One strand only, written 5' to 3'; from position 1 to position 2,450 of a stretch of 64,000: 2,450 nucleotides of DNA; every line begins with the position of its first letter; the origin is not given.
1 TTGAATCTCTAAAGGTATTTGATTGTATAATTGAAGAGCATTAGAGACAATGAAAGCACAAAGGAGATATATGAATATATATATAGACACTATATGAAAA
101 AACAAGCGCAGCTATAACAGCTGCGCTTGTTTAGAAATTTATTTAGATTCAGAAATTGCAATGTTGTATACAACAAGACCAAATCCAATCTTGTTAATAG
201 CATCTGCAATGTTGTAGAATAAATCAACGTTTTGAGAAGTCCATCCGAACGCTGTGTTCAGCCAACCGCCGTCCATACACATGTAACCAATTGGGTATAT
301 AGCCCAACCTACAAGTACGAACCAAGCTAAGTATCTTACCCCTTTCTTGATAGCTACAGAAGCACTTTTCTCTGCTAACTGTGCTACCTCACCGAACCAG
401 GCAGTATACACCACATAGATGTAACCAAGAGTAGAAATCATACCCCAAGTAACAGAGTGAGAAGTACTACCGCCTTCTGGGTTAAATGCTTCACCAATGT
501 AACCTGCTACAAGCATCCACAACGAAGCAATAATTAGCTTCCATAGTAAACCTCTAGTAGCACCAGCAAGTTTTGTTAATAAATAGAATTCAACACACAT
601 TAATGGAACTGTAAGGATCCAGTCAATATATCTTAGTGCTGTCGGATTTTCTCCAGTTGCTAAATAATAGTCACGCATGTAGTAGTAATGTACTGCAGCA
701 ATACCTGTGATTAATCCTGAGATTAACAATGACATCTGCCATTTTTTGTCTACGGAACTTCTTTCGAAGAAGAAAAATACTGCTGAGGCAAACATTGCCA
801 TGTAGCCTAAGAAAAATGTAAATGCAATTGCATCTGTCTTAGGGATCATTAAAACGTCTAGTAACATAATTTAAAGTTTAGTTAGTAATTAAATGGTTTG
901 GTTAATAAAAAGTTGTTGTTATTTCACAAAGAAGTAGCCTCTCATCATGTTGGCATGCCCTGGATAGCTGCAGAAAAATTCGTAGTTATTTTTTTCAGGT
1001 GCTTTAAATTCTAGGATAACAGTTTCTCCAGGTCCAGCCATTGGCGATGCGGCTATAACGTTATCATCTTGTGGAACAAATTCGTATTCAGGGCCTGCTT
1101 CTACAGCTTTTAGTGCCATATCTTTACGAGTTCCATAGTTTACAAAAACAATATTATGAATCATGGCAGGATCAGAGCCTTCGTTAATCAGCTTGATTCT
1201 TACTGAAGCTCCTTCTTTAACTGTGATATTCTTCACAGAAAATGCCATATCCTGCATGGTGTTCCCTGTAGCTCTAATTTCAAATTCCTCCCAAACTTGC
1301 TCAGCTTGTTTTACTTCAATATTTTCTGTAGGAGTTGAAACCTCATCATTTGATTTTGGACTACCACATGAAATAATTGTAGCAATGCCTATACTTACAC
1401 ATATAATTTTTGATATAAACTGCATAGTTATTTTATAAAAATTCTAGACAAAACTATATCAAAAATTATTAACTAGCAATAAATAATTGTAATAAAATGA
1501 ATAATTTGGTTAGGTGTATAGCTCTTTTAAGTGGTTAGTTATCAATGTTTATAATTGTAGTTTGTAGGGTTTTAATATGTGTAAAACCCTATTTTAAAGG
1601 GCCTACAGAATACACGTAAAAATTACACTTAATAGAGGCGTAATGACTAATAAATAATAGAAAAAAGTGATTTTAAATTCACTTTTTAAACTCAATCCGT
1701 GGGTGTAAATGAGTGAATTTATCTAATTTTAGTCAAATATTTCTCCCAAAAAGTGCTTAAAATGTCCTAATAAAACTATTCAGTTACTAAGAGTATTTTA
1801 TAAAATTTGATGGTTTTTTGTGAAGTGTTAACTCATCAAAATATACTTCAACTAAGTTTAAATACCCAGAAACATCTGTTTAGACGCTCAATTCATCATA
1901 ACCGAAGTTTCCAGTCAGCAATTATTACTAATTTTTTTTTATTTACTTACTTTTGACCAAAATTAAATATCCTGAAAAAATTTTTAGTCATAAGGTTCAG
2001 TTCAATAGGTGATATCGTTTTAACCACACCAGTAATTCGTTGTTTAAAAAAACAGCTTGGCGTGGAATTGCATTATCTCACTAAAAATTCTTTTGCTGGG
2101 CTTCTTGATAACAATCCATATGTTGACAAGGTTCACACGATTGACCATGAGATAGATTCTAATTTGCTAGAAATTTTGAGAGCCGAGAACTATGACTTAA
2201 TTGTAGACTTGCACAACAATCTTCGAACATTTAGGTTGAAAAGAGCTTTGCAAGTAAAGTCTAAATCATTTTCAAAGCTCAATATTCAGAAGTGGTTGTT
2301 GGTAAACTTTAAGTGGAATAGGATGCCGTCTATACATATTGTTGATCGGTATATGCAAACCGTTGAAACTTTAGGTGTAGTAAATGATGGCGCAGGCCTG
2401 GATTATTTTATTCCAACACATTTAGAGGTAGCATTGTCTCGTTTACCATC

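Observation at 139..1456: Azurin-like blue-copper lipoprotein apparently co-transcribed with proteorhodopsin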

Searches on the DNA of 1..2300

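Call 76: search_rna_families(source=window, start=1, end=2300, threshold=evalue, max_evalue=1)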
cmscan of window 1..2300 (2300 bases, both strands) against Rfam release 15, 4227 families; matches with E-value up to 1: 3.
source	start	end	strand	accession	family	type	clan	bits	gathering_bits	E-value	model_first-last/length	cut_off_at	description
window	94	198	-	RF00558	L20_leader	Cis-reg; leader;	-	25.4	58.7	0.036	1-127/127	no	Ribosomal protein L20 leader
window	89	177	-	RF00121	MicC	Gene; sRNA;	-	24.7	90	0.91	1-123/123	no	MicC RNA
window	99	162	-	RF02057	STnc40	Gene; sRNA;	-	21.9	45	1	1-70/70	no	Salmonella enterica sRNA STnc40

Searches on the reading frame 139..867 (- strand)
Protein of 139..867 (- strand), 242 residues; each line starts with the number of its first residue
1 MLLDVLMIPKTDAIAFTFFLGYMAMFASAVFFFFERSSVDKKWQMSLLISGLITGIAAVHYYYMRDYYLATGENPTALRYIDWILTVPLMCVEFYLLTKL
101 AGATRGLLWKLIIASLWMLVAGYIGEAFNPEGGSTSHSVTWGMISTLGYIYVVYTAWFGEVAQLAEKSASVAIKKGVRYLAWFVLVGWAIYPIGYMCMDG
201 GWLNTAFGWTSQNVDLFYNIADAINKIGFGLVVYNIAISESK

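Call 3: search_protein_families(library=pfam, proteins=[window:139-867:-], max_evalue=0.01)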
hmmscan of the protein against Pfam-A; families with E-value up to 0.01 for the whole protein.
window:139-867:- (242 aa): 1 family
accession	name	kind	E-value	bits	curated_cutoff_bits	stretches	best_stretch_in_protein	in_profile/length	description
PF01036.24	Bac_rhodopsin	-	2.5e-44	151.9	24.6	1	13-238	2-222/224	Bacteriorhodopsin-like protein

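Call 4: search_protein_families(library=ncbifam, proteins=[window:139-867:-], max_evalue=0.01)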
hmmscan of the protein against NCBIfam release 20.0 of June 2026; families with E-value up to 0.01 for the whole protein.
window:139-867:- (242 aa): 1 family
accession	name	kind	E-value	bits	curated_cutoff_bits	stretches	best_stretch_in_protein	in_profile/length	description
NF001959.0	PRK00733.3-4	equivalog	0.0096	14.4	975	0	1-71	236-308/674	sodium-translocating pyrophosphatase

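Call 23: find_related_loci(query=A2, collection=metagenome_contigs, flank=5000)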
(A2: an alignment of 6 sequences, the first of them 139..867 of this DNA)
Query A2 (242 aa) in metagenome_contigs; peptide patterns used: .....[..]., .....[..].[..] (x = any residue, [..] = any of these).
530 stretches matched a pattern; 292 encode a relative of the query (tblastn E <= 1e-3); the best 80 are kept; 80 distinct loci.
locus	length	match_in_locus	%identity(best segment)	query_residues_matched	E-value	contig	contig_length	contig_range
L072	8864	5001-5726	87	1-242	6e-144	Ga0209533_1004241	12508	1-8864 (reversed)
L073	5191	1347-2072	87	1-242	3e-145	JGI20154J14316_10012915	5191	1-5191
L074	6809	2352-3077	87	1-242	5e-144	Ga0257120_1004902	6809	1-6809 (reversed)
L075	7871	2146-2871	87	1-242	6e-144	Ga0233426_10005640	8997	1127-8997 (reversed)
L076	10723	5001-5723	80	2-242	2e-133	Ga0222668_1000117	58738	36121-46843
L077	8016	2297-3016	82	1-242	2e-133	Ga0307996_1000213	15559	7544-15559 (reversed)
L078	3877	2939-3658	82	1-242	7e-136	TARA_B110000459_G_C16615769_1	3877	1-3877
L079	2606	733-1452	81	1-242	2e-139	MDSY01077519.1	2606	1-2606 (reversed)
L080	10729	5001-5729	81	1-242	5e-132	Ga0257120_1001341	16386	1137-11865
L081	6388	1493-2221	81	1-242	4e-132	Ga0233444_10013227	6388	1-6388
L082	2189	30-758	81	1-242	4e-140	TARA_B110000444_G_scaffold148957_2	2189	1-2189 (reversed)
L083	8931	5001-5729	81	1-242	5e-132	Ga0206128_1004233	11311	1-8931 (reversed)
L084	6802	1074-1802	81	1-242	4e-132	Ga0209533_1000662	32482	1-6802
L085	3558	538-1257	83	1-242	1e-135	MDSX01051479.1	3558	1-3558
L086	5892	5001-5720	80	2-241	8e-132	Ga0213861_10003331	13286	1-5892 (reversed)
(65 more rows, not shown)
